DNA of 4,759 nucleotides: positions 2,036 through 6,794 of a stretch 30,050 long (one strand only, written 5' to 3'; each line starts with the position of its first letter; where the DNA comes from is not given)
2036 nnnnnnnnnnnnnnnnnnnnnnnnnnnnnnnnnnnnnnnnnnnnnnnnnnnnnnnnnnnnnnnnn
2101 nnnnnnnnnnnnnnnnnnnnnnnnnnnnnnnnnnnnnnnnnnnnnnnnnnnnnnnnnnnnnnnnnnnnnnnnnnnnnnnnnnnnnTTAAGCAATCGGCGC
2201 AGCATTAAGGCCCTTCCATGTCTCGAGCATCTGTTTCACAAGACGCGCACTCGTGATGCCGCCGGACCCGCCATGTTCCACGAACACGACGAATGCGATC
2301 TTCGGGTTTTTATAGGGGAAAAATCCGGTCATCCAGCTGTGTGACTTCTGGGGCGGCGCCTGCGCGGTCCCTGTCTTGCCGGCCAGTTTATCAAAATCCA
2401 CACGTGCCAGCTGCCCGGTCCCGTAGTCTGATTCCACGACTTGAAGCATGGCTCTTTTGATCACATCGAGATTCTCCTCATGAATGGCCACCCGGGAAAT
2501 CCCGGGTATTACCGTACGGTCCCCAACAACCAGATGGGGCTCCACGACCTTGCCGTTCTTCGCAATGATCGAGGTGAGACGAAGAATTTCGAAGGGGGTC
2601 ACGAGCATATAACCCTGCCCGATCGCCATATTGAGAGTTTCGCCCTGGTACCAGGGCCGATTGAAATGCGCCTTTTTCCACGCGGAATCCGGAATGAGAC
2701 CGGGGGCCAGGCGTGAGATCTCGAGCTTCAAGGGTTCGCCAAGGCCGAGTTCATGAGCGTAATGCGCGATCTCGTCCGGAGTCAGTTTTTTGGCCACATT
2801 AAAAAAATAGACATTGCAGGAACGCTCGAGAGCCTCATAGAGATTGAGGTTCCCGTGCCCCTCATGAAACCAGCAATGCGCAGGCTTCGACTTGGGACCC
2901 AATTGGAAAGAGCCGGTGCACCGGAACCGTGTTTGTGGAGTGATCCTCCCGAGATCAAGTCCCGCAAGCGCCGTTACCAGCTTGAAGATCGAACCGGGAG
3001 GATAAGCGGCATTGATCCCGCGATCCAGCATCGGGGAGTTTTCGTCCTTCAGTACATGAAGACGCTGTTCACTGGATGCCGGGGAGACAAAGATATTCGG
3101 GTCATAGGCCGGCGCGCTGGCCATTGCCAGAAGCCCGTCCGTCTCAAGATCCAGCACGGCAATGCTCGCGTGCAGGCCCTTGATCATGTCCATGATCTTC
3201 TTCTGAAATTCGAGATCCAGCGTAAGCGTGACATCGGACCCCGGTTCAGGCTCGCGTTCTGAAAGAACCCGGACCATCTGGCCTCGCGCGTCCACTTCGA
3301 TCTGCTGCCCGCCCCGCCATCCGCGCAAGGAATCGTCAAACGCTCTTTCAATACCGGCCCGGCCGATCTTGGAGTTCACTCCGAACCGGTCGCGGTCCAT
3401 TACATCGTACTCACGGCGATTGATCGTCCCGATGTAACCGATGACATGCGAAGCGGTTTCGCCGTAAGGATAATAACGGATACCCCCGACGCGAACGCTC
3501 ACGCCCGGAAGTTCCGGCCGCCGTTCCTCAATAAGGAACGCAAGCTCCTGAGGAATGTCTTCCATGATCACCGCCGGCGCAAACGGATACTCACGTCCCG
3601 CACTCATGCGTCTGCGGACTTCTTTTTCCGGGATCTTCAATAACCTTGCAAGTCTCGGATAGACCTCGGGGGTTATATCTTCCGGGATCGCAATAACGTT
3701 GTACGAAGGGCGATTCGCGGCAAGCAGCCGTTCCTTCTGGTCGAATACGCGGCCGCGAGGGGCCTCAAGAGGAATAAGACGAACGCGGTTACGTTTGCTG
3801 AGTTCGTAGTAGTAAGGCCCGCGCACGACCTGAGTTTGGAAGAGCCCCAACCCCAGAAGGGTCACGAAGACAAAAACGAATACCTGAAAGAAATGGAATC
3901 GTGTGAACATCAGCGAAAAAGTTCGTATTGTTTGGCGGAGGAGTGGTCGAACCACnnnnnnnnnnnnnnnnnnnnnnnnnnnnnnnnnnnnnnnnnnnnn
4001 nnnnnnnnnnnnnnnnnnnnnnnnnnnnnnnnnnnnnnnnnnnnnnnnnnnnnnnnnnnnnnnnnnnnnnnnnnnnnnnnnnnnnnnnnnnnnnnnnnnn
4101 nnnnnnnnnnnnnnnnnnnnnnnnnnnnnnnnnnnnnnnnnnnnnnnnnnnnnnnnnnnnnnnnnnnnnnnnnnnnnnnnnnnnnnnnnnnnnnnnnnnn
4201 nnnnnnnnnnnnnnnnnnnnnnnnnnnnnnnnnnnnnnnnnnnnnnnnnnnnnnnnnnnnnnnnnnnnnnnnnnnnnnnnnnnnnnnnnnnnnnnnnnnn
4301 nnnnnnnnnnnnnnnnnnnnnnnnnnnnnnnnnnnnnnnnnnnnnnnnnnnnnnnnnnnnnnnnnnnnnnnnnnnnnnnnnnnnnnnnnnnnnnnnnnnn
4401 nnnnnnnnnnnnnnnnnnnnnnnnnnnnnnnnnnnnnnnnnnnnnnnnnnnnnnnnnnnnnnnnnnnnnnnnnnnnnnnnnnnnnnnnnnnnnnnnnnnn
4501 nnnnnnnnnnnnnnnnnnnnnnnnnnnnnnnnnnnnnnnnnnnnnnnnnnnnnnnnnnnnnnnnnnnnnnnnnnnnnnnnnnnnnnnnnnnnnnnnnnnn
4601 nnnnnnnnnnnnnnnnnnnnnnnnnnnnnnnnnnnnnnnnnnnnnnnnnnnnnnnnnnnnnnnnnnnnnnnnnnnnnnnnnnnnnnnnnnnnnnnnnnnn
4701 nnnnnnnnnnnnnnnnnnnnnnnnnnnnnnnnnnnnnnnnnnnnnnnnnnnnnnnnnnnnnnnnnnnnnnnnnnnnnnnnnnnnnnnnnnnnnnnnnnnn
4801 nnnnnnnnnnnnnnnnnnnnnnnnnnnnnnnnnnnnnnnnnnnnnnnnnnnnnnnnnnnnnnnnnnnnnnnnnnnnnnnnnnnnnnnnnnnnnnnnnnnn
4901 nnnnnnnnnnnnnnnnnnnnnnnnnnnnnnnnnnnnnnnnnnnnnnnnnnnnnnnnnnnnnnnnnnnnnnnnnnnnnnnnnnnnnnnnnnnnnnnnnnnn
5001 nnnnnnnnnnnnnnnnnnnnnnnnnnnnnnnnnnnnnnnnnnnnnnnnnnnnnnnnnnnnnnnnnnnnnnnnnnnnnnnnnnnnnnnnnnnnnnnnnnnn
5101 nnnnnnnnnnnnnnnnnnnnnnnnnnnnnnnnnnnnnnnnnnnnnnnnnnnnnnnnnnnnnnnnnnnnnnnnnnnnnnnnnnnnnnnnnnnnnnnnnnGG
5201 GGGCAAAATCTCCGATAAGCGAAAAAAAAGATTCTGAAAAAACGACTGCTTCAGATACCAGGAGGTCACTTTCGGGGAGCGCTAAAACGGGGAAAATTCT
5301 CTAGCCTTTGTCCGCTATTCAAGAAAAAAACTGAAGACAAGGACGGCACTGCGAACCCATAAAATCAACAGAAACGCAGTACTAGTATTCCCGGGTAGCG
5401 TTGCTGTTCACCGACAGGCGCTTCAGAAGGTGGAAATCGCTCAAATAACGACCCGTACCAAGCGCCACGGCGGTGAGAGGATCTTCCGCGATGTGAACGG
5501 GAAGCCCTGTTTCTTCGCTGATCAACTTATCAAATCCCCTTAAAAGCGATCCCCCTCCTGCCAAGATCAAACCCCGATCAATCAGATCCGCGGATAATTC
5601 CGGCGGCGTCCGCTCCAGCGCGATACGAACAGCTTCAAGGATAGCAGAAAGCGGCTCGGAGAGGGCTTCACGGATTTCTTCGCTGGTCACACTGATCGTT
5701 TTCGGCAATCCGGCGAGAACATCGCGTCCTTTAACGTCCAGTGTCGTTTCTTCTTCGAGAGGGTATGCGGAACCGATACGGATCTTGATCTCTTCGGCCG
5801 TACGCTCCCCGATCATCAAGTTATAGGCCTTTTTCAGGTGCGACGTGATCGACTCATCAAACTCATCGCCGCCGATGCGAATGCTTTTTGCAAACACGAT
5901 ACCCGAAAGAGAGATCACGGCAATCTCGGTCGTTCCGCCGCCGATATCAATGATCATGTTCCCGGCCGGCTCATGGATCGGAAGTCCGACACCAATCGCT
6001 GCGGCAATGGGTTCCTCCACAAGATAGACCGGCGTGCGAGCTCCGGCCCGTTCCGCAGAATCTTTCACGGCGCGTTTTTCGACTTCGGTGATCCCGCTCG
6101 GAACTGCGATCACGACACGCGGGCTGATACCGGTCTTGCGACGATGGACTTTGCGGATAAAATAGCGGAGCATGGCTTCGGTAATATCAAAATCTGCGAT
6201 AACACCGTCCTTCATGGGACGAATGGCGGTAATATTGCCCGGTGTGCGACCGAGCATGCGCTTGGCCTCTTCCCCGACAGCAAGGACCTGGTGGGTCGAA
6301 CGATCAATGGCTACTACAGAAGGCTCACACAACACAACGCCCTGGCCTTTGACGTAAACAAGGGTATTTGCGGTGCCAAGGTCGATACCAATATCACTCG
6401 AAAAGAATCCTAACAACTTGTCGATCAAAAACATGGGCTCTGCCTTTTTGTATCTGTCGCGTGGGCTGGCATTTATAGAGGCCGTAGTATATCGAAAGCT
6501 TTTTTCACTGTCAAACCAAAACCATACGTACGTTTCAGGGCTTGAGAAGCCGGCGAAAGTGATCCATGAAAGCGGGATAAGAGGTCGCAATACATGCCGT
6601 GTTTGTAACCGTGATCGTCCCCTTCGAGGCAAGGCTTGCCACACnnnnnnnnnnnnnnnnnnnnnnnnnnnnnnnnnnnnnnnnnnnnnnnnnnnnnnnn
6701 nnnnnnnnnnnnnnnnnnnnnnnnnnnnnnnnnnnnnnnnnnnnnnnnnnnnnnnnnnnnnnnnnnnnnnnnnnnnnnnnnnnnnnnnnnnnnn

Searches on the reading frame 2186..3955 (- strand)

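Call 10: search_protein_families(library=ncbifam, proteins=[window:2186-3955:-])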
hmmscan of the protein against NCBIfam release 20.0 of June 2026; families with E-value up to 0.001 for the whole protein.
window:2186-3955:- (589 aa): 19 families
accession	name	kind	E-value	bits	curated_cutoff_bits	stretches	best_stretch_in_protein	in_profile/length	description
TIGR03423.1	pbp2_mrdA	equivalog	9.6e-173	575.9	455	1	19-580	2-590/593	penicillin-binding protein 2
NF008061.0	PRK10795.1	equivalog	1.8e-97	327.5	962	1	19-578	21-610/634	peptidoglycan DD-transpeptidase MrdA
NF051842.1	PBP4_5_Efaec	equivalog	1.2e-60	205.6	700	1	51-577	149-662/668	penicillin-binding protein PBP4(5)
TIGR02214.1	spoVD_pbp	equivalog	3.4e-60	204.1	688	1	21-577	3-551/636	stage V sporulation protein D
NF000237.1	MECA_PBP2A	equivalog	8.5e-43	146.6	750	1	53-533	137-603/668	PBP2a family beta-lactam-resistant peptidoglycan transpeptidase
NF000408.1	MECA2_pure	exception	1.1e-38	133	1525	1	52-533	136-603/668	PBP2a family beta-lactam-resistant peptidoglycan transpeptidase MecA2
NF000409.1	MECA_pure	exception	9.3e-38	130.1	1490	1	54-533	138-603/668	PBP2a family beta-lactam-resistant peptidoglycan transpeptidase MecA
NF000410.1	MECA1_pure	exception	3.6e-37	127.8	1480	1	53-535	136-603/666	PBP2a family beta-lactam-resistant peptidoglycan transpeptidase MecA1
NF000406.1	MECB_PBP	exception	2e-36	125.6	1450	1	52-533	135-608/674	PBP2a family beta-lactam-resistant peptidoglycan transpeptidase MecB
NF053573.1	PBP2_PenA_Neis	exception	5.2e-34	117.7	1105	1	24-566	33-542/572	peptidoglycan D,D-transpeptidase PBP2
NF033378.1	MECD_PBP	exception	4.8e-33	114.4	1450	1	52-533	138-611/678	PBP2a family beta-lactam-resistant peptidoglycan transpeptidase MecD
NF000407.1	MECC_PBP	exception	9.6e-33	113.3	1500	1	57-533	138-600/665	PBP2a family beta-lactam-resistant peptidoglycan transpeptidase MecC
NF038278.1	strep_PBP2B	exception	2e-30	105.9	975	1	140-561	202-654/678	penicillin-binding protein PBP2B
NF011685.0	PRK15105.1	subfamily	5.6e-20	71.4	737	1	57-565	61-538/588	peptidoglycan glycosyltransferase FtsI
TIGR02074.1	PBP_1a_fam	subfamily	5.3e-16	58.5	508.75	1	309-548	285-497/535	PBP1A family penicillin-binding protein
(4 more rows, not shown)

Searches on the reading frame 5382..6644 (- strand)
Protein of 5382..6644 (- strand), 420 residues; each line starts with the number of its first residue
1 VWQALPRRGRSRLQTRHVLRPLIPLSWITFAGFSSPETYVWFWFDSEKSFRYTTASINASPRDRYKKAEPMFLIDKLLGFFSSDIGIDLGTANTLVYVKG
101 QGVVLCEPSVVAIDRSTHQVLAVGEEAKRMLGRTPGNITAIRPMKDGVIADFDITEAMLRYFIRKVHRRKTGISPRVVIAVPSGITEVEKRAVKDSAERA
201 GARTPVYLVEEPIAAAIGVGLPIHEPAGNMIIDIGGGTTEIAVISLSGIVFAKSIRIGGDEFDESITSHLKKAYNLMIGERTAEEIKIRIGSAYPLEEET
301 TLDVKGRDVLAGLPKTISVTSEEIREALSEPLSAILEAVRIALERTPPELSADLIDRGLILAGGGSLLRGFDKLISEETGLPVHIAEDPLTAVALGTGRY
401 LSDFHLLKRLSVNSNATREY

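Call 10: search_protein_families(library=ncbifam, proteins=[window:5382-6644:-])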
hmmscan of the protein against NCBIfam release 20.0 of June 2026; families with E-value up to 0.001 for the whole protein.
window:5382-6644:- (420 aa): 20 families
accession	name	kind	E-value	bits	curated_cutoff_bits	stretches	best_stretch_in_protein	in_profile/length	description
NF010539.0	PRK13927.1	subfamily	6e-161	535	293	1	78-409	2-334/339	rod shape-determining protein MreB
TIGR00904.1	mreB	subfamily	1.5e-155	517.3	365.75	1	81-408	1-333/334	MreB/Mrl family cell shape determining protein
NF010540.1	PRK13929.1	exception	1.7e-130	434.9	515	1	80-408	2-331/334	rod-share determining protein MreBH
NF040964.1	MamK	subfamily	4e-22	78.7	400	1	85-396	3-314/335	MamK family actin-like protein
NF053558.1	BeeR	equivalog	3.3e-20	72.4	530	1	86-376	4-305/349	BeeR family actin-like protein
TIGR01991.1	HscA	equivalog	7.2e-19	67.7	708.55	1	115-396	72-354/600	Fe-S protein assembly chaperone HscA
NF003520.0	PRK05183.1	subfamily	4.6e-18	65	620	1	144-396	120-374/621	Fe-S protein assembly chaperone HscA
TIGR01174.1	ftsA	equivalog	7.9e-18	64.7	175.85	1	197-387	167-346/371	cell division protein FtsA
NF011660.0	PRK15080.1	equivalog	4.7e-15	55.5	182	1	139-267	59-181/277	ethanolamine utilization protein EutJ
NF009947.0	PRK13411.1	equivalog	2.5e-13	49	1002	1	177-274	136-238/662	molecular chaperone DnaK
TIGR02529.1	EutJ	subfamily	3.3e-13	49.7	152.1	1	142-268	29-149/239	ethanolamine utilization protein EutJ family protein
TIGR02350.1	prok_dnaK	equivalog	9.7e-13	47.3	822.55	1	176-275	132-236/596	molecular chaperone DnaK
NF001413.0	PRK00290.1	equivalog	2.3e-12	46.1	648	1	176-274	135-236/625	molecular chaperone DnaK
NF009946.0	PRK13410.1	equivalog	5.8e-12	44.6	1019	1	148-274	109-239/669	molecular chaperone DnaK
TIGR01175.1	pilM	subfamily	1.5e-08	34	133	1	229-396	190-322/348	type IV pilus assembly protein PilM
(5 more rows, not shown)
